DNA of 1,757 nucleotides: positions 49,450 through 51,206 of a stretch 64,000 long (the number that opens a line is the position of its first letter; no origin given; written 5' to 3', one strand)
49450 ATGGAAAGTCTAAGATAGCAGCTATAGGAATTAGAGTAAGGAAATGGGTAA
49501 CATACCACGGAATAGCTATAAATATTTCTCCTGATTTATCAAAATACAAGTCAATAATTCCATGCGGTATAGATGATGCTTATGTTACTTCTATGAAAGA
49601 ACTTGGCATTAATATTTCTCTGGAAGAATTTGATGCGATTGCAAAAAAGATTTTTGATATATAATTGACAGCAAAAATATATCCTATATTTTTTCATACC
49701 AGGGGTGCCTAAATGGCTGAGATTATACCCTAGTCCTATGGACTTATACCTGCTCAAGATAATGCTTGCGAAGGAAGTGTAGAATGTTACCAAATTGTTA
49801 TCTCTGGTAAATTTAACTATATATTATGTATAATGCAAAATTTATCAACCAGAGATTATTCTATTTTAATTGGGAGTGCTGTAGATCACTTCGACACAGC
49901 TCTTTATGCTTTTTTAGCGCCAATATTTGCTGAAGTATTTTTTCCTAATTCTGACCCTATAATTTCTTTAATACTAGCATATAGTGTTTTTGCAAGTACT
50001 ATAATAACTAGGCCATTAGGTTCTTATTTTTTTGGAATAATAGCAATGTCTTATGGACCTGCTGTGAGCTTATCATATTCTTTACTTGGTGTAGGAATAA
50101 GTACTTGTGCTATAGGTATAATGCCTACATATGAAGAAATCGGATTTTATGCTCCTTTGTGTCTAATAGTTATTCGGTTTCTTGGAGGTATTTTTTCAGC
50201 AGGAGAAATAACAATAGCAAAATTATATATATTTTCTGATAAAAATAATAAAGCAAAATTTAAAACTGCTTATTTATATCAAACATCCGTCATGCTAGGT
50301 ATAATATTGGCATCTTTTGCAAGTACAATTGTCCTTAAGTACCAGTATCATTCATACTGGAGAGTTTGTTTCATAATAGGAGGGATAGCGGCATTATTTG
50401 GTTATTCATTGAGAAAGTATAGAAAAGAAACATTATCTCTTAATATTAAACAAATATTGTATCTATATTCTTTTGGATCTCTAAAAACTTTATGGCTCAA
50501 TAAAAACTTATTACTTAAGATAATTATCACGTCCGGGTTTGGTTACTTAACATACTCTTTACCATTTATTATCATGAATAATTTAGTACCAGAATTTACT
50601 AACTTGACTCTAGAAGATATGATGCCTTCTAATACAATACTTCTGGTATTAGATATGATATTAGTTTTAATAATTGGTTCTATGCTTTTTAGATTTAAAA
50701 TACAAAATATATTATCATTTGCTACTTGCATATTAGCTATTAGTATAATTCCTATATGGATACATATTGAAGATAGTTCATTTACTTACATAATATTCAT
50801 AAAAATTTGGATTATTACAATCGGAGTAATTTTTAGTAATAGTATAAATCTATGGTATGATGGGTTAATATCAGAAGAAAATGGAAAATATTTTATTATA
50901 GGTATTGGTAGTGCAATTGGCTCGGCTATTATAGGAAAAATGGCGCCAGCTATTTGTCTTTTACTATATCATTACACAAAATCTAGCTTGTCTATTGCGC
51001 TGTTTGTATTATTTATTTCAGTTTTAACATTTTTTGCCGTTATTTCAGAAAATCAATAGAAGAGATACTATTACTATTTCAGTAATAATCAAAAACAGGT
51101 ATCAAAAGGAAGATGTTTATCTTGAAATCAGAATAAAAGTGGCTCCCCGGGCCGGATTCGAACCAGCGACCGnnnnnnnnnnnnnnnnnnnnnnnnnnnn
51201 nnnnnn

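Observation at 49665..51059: TPP riboswitch controlling a divergent ProP-like MFS permease: candidate thiamine/TPP importer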

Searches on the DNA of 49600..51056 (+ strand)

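Call 4: search_rna_families(source=window, start=49600, end=49900, threshold=evalue, max_evalue=10, show_alignments=5)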
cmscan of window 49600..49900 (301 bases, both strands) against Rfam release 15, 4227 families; matches with E-value up to 10: 3.
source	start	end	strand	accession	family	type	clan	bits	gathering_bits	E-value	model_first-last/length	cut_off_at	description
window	49691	49794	+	RF00059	TPP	Cis-reg; riboswitch;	-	40.6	54.3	7.8e-07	1-105/105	no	TPP riboswitch aptamer (THI element)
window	49626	49699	+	RF01301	snoR4a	Gene; snRNA; snoRNA; CD-box;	-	18.1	50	1.2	1-77/77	no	Small nucleolar RNA snoR4a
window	49847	49900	+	RF01300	snoU49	Gene; snRNA; snoRNA; CD-box;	CL00062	15.1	35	2.2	1-56/65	3'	Small nucleolar RNA U49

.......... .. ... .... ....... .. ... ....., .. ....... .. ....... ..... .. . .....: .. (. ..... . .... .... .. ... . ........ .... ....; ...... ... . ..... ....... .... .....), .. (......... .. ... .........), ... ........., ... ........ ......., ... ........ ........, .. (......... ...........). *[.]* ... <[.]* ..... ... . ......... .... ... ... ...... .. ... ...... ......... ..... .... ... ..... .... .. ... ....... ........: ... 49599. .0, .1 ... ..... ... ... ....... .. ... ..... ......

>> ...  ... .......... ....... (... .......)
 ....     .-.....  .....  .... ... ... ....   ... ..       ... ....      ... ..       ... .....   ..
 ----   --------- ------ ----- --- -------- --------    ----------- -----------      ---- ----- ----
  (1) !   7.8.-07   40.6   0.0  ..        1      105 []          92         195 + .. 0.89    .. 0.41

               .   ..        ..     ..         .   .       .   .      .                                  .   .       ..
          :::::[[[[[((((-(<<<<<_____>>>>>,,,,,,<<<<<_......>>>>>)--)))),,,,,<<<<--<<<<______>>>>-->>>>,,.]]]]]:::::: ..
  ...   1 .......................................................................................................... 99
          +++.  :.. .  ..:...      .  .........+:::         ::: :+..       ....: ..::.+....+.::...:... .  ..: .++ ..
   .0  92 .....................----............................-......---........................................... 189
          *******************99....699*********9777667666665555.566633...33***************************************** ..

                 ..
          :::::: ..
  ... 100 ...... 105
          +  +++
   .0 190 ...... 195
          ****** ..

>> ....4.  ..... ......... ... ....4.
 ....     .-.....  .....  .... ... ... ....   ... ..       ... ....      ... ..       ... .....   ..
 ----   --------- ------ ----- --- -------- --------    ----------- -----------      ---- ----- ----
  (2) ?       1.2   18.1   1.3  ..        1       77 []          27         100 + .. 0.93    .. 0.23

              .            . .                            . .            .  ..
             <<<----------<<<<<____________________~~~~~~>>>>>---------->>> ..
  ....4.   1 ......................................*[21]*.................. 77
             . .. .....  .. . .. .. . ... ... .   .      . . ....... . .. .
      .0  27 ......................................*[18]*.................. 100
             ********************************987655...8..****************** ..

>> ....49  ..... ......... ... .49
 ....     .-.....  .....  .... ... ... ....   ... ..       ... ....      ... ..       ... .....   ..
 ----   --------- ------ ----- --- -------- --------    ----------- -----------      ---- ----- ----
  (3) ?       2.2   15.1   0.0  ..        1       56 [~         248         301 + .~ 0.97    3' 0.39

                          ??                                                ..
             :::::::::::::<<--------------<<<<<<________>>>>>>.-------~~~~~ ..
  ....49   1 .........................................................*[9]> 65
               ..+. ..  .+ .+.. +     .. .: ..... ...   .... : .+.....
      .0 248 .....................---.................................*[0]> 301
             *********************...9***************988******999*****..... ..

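Call 15: search_rna_families(sources=[L001, L004, L007, L013, L017, L019, L021, L028, L042, L045, L046, L054, L060, L067, L070, L073], threshold=gathering)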
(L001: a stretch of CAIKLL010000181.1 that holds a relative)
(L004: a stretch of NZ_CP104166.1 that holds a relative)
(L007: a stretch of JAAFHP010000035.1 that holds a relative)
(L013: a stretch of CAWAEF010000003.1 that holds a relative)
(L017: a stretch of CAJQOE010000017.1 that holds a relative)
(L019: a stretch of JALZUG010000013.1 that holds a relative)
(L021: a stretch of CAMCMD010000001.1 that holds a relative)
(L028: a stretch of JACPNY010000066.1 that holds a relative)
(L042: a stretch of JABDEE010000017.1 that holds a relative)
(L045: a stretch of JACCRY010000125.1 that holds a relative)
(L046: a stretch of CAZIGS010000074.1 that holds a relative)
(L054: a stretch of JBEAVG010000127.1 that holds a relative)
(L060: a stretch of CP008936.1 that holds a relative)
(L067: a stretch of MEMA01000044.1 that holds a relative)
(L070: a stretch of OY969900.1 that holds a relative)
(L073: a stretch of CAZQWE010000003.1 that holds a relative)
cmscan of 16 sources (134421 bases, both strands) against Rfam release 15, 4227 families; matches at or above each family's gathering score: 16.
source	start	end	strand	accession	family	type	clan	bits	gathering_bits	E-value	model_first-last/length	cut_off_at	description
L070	3838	3939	+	RF00059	TPP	Cis-reg; riboswitch;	-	75.3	54.3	1e-12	1-105/105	no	TPP riboswitch aptamer (THI element)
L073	3846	3943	+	RF00059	TPP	Cis-reg; riboswitch;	-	75.2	54.3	1.1e-12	1-105/105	no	TPP riboswitch aptamer (THI element)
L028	3782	3876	+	RF00059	TPP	Cis-reg; riboswitch;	-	74.8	54.3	1.4e-12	1-105/105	no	TPP riboswitch aptamer (THI element)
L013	3847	3938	+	RF00059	TPP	Cis-reg; riboswitch;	-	72.9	54.3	4e-12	1-105/105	no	TPP riboswitch aptamer (THI element)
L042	3842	3938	+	RF00059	TPP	Cis-reg; riboswitch;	-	72.6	54.3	4.8e-12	1-105/105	no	TPP riboswitch aptamer (THI element)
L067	3890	3985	+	RF00059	TPP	Cis-reg; riboswitch;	-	72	54.3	7e-12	1-105/105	no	TPP riboswitch aptamer (THI element)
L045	643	737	+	RF00059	TPP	Cis-reg; riboswitch;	-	70.5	54.3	1.6e-11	1-105/105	no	TPP riboswitch aptamer (THI element)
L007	1798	1898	+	RF00059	TPP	Cis-reg; riboswitch;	-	66.9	54.3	1.2e-10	1-105/105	no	TPP riboswitch aptamer (THI element)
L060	3857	3957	+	RF00059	TPP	Cis-reg; riboswitch;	-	66.7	54.3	1.4e-10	1-105/105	no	TPP riboswitch aptamer (THI element)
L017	3827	3928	+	RF00059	TPP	Cis-reg; riboswitch;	-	61.5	54.3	2.6e-09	1-105/105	no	TPP riboswitch aptamer (THI element)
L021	3600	3705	+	RF00059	TPP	Cis-reg; riboswitch;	-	60.3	54.3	5.1e-09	1-105/105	no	TPP riboswitch aptamer (THI element)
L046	239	329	+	RF00059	TPP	Cis-reg; riboswitch;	-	59.4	54.3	8.4e-09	1-105/105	no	TPP riboswitch aptamer (THI element)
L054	3518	3619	+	RF00059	TPP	Cis-reg; riboswitch;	-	59.2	54.3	9.4e-09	1-105/105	no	TPP riboswitch aptamer (THI element)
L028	3015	3101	-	RF00005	tRNA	Gene; tRNA;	CL00001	53.3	29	2.6e-08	1-71/71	no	tRNA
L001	3590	3671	+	RF00005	tRNA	Gene; tRNA;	CL00001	53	29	3.1e-08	1-71/71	no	tRNA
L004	3590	3671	+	RF00005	tRNA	Gene; tRNA;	CL00001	53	29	3.1e-08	1-71/71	no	tRNA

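Call 33: build_rna_model(alignment_id=A2, structure=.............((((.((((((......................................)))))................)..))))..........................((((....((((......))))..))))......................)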
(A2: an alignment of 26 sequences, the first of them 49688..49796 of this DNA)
Model R1 built from alignment A2 (26 sequences, 166 columns); structure: as given.
model positions 98; base pairs 18; branch points 1; effective number of sequences 2.45; information 0.59 bits per position. Calibrated on 0.2 Mb of random sequence (short: E-values are rough).
structure used (alignment columns):
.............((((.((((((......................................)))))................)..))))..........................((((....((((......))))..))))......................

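Call 34: search_with_rna_model(model_id=R1, sources=[window, L001, L002, L003, L004, L005, L006, L007, L008, L009, L010, L011, L012, L013, L014, L015, L016, L017, L018, L019, L020, L021, L022, L023, L024, L025, L026, L027, L028, L029, L030, L031, L032, L033, L034, L035, L036, L037, L038, L039, L040, L041, L042, L043, L044, L045, L046, L047, L048, L049, L050, L051, L052, L053, L054, L055, L056, L057, L058, L059, L060, L061, L062, L063, L064, L065, L066, L067, L068, L069, L070, L071, L072, L073, L074, L075, L076, L077, L078, L079, L080], max_evalue=1, make_alignment=true)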
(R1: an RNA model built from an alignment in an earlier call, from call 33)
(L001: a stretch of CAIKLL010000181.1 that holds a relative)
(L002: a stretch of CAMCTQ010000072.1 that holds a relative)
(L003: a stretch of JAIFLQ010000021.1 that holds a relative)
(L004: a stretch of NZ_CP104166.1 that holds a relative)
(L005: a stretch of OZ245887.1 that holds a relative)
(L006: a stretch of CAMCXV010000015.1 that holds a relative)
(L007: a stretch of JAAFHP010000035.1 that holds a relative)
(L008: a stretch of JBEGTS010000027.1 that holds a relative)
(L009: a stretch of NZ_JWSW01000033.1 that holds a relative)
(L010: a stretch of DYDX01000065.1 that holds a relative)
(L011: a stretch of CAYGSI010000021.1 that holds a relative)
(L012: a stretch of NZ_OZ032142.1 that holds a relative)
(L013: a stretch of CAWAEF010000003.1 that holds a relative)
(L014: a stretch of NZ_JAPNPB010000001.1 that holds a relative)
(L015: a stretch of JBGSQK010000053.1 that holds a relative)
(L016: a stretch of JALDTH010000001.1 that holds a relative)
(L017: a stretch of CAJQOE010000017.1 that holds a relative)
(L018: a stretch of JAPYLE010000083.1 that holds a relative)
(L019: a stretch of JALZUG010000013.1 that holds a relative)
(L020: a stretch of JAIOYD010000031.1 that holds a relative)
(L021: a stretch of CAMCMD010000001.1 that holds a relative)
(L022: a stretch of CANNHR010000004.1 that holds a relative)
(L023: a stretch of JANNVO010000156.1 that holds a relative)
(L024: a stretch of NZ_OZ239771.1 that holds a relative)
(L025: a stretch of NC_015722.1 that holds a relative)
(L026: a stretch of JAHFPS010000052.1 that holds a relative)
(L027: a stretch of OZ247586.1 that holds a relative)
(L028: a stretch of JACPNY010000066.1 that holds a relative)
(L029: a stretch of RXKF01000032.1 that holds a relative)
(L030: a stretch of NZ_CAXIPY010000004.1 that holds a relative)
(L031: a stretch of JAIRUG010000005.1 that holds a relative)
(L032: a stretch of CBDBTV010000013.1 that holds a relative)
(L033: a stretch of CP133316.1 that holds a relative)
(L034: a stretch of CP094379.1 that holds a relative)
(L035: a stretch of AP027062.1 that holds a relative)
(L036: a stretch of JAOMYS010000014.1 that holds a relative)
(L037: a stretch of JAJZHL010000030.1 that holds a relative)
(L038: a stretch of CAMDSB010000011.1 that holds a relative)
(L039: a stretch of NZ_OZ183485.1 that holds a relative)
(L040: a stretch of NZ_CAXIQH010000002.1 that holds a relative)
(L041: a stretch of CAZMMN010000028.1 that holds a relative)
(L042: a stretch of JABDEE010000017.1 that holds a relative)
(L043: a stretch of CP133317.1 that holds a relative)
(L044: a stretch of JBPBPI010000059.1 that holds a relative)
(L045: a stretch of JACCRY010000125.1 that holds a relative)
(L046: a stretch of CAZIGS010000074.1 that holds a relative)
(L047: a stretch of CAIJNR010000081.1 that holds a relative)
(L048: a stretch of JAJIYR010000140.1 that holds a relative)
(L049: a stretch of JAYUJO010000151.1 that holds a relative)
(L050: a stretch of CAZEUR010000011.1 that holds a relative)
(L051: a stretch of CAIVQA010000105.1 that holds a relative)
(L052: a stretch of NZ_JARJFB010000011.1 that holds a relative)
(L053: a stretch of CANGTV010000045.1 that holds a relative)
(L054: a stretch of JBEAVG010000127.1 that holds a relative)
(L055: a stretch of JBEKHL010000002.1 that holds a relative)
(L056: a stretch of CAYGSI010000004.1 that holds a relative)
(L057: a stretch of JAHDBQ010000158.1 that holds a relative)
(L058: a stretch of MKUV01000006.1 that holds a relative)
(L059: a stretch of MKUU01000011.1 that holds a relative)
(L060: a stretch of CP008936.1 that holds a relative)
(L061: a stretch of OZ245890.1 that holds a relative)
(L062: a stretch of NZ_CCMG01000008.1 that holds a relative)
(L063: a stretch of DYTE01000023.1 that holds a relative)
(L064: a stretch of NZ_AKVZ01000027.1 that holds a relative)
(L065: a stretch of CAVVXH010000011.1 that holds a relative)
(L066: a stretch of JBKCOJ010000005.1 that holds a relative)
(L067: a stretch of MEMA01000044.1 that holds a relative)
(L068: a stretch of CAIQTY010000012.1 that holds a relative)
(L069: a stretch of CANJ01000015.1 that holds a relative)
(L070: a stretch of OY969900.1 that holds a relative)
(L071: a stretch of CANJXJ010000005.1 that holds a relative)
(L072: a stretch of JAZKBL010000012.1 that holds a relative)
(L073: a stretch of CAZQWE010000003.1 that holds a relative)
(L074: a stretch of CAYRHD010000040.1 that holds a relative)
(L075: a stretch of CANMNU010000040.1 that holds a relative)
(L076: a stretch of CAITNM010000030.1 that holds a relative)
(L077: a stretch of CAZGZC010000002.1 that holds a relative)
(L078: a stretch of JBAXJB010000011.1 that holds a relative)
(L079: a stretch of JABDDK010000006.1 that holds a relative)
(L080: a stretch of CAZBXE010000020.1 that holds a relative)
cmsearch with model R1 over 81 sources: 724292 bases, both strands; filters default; matches with E-value up to 1: 46.
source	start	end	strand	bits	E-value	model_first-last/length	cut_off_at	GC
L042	3839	3935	+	88.2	1.5e-24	1-98/98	no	0.51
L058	3855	3954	+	88.1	1.6e-24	1-98/98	no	0.44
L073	3843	3940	+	87.5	2.5e-24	1-98/98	no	0.49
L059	3857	3954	+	87.3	2.9e-24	1-98/98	no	0.46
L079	3882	3979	+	86.9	3.8e-24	1-98/98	no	0.5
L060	3854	3954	+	86.5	4.9e-24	1-98/98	no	0.42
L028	3779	3873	+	85.8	8.4e-24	1-98/98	no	0.49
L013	3844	3935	+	85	1.4e-23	1-98/98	no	0.49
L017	3824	3926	+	85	1.5e-23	1-98/98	no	0.44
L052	3728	3834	+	83.8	3.6e-23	1-98/98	no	0.41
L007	1795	1896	+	82.7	7.6e-23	1-98/98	no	0.42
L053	878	972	+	82.7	7.9e-23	1-98/98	no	0.54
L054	3515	3617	+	81.9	1.3e-22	1-98/98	no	0.44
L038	3659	3763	+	81.9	1.4e-22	1-98/98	no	0.42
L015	3846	3937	+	81.7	1.5e-22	1-98/98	no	0.5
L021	3597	3703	+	81.3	2.1e-22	1-98/98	no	0.42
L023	3712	3818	+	80.9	2.9e-22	1-98/98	no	0.41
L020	2711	2818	+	80.4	4e-22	1-98/98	no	0.43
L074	2536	2632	+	79.7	6.7e-22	1-98/98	no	0.51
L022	3772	3879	+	79.1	1e-21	1-98/98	no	0.47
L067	3887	3983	+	78.6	1.5e-21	1-98/98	no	0.45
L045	640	734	+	78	2.4e-21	1-98/98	no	0.48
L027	3789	3898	+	77.9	2.6e-21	1-98/98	no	0.37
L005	3804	3921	+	73.6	5.5e-20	1-98/98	no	0.39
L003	1995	2111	+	73.2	7.5e-20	1-98/98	no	0.42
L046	236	326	+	72.4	1.3e-19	1-98/98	no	0.45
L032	3768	3898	+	72.1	1.6e-19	1-98/98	no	0.34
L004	3807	3924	+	71.4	2.7e-19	1-98/98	no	0.4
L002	3736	3852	+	70.7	4.4e-19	1-98/98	no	0.43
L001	3809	3925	+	69.2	1.3e-18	1-98/98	no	0.39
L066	3882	3982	+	67.1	5.9e-18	1-98/98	no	0.41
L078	3869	3970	+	64.1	5.2e-17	1-98/98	no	0.45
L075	1957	2058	+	62.6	1.5e-16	1-98/98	no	0.46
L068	3871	3970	+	60.9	5.2e-16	1-98/98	no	0.47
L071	3867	3969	+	59.7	1.3e-15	1-98/98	no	0.5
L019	3727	3899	+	59.5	1.4e-15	1-98/98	no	0.29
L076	3868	3969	+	56.3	1.4e-14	1-98/98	no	0.51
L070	3835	3937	+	56.1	1.7e-14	1-98/98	no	0.43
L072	3875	3986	+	52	3.2e-13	1-98/98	no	0.47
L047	392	497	+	45.3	3.9e-11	1-98/98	no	0.43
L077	3901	4000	+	39.6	2.4e-09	1-98/98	no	0.33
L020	4378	4458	+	20.7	0.002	1-98/98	no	0.26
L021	5260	5340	+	19.5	0.0048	1-98/98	no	0.26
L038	5252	5353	+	13.3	0.4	1-98/98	no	0.27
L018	5365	5490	-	12.9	0.53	1-98/98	no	0.34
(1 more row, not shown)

Alignment A3: 46 matches aligned to the model, 275 columns, each read 5' to 3' on its own strand. Consensus structure (alignment columns), stored with it:
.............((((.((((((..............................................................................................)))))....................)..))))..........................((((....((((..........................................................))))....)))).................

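Call 53: search_with_rna_model(model_id=R1, sources=[L009, L035, L062, L039, L040, L025, L016, L034, L043, L012], filters=off, max_evalue=10)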
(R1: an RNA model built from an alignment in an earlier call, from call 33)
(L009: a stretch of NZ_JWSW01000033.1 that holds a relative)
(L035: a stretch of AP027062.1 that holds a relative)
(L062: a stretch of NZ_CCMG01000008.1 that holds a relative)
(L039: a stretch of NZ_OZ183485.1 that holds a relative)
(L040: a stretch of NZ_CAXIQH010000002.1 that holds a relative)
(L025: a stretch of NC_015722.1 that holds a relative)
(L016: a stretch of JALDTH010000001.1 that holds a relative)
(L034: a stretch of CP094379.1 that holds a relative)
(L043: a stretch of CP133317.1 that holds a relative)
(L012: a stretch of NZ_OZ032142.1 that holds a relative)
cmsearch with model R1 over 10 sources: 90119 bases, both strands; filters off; matches with E-value up to 10: 35.
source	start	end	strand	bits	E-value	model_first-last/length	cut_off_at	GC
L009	6870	6962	-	12.8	0.075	1-98/98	no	0.28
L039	302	403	-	12.5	0.089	1-98/98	no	0.3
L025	5143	5224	-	12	0.13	1-98/98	no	0.37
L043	1013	1115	+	11.3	0.22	1-98/98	no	0.3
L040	2777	2882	-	10.1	0.52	1-98/98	no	0.3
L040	2210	2316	-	10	0.56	1-98/98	no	0.34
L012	7028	7098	-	9.2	0.95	1-98/98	no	0.3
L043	1474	1574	-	9.2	0.98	1-98/98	no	0.32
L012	6339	6441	-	8.6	1.6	1-98/98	no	0.32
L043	6436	6546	+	8.5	1.7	1-98/98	no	0.3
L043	7639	7727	+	8.1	2.2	1-98/98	no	0.37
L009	5538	5617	-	7.9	2.5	1-98/98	no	0.35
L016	7085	7182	-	7.6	3.1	1-98/98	no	0.41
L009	1710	1805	-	7.5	3.2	1-98/98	no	0.26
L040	2668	2745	-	7.5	3.4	1-98/98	no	0.37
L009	845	939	-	7.5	3.4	1-98/98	no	0.35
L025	2819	2902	+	7.5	3.4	1-98/98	no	0.38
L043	5879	5967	+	7.4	3.6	1-98/98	no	0.29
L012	2362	2420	+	7.4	3.7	1-98/98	no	0.22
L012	8298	8372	-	7.3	3.9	1-98/98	no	0.27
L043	8821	8889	+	7.1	4.6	1-98/98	no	0.39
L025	8232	8307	-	7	4.7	1-98/98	no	0.28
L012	7893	7979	+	6.9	5.3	1-98/98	no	0.39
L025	2303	2383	+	6.8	5.5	1-98/98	no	0.37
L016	831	972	-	6.7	5.8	1-98/98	no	0.37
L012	6209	6326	-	6.7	6.1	1-98/98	no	0.31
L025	8631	8736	-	6.6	6.5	1-98/98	no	0.39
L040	858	935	+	6.5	6.6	1-98/98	no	0.29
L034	6368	6478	+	6.5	7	1-98/98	no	0.35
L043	669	744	+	6.4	7.3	1-98/98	no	0.25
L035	4351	4429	+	6.2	8.4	1-98/98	no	0.29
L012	7298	7373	+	6.2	8.5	1-98/98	no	0.36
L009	443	527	-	6.2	8.5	1-98/98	no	0.36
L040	3236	3305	-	6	9.7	1-98/98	no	0.34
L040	6423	6515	-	6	9.7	1-98/98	no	0.33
